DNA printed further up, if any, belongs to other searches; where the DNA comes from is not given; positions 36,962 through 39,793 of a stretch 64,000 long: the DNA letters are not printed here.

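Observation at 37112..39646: The Ser/Thr kinase ectodomain is paralogous to the lipoprotein that ends the TonB/Oar operon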

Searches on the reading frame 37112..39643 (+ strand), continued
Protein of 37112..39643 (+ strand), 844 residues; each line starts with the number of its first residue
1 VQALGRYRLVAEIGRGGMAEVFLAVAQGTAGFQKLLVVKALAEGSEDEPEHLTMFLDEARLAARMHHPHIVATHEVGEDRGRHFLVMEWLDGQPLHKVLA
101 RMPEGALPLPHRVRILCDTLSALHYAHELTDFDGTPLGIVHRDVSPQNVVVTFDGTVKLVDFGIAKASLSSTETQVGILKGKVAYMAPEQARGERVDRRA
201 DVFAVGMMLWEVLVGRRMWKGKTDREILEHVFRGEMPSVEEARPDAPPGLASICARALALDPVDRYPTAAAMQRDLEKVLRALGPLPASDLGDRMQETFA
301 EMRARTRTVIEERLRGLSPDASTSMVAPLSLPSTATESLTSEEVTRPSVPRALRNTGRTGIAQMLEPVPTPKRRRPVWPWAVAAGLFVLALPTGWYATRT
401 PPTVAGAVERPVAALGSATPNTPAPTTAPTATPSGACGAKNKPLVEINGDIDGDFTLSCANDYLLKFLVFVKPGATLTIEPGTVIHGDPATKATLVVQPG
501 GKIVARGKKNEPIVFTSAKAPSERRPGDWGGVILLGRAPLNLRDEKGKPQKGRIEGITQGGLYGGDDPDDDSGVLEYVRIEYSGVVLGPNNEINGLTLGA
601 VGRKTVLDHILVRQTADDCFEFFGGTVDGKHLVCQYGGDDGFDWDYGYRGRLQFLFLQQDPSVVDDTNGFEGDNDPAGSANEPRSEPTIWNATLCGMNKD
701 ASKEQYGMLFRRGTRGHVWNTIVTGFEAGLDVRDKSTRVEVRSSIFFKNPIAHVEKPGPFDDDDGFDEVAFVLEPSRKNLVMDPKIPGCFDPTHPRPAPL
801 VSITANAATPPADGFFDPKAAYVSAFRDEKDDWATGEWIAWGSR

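Call 64: find_encoding_contigs(protein=P0299, flank=7000, max_places=1)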
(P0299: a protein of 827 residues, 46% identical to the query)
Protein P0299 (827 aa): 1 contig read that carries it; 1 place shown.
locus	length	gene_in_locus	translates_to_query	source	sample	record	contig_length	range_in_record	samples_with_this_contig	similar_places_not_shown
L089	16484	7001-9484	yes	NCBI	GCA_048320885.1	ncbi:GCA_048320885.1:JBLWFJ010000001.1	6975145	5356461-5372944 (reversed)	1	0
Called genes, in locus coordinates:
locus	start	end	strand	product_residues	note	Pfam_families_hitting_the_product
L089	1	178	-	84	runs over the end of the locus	-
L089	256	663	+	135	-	PF00293:NUDIX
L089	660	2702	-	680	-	PF05721:PhyH (weak)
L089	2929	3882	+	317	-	-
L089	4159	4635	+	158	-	-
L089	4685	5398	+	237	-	PF24738:DUF7689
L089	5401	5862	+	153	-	-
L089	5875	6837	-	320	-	PF03781:FGE-sulfatase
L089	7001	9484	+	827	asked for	PF00069:Pkinase, PF07714:PK_Tyr_Ser-Thr, PF28492:Beta_helix_4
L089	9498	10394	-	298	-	-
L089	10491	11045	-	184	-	-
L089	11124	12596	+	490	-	PF00067:p450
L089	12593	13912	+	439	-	PF00696:AA_kinase, PF13840:ACT_7 (faint), PF01842:ACT (faint), PF22468:ACT_9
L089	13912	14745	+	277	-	PF00459:Inositol_P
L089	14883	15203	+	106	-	-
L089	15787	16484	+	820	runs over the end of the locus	PF00012:HSP70, PF06723:MreB_Mbl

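Call 65: find_encoding_contigs(protein=P0293, flank=7000, max_places=1)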
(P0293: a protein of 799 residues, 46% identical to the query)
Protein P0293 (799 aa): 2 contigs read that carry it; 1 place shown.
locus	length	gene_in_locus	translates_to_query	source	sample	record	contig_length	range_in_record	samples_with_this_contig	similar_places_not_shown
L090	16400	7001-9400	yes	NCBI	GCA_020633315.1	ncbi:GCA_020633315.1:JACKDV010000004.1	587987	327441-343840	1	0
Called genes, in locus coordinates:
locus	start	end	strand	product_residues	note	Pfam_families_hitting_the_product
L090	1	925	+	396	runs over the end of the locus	PF09617:Cas_GSU0053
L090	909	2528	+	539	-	PF09609:Cas_GSU0054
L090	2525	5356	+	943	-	PF22590:Cas3-like_C_2, PF18019:Cas3_HD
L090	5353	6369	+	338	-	-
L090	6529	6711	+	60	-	PF20030:bpMoxR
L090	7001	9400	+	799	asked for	PF00069:Pkinase, PF07714:PK_Tyr_Ser-Thr, PF28492:Beta_helix_4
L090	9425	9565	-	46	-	-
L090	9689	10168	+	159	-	-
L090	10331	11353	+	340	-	PF14870:PSII_BNR (faint), PF25852:DUF6242_C (faint)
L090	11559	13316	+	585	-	PF04055:Radical_SAM (weak)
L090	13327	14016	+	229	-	PF08241:Methyltransf_11, PF08242:Methyltransf_12, PF13649:Methyltransf_25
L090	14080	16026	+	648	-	PF01757:Acyl_transf_3, PF19040:SGNH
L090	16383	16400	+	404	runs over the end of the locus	PF05013:FGase, PF00754:F5_F8_type_C, PF22633:F5_F8_type_C_2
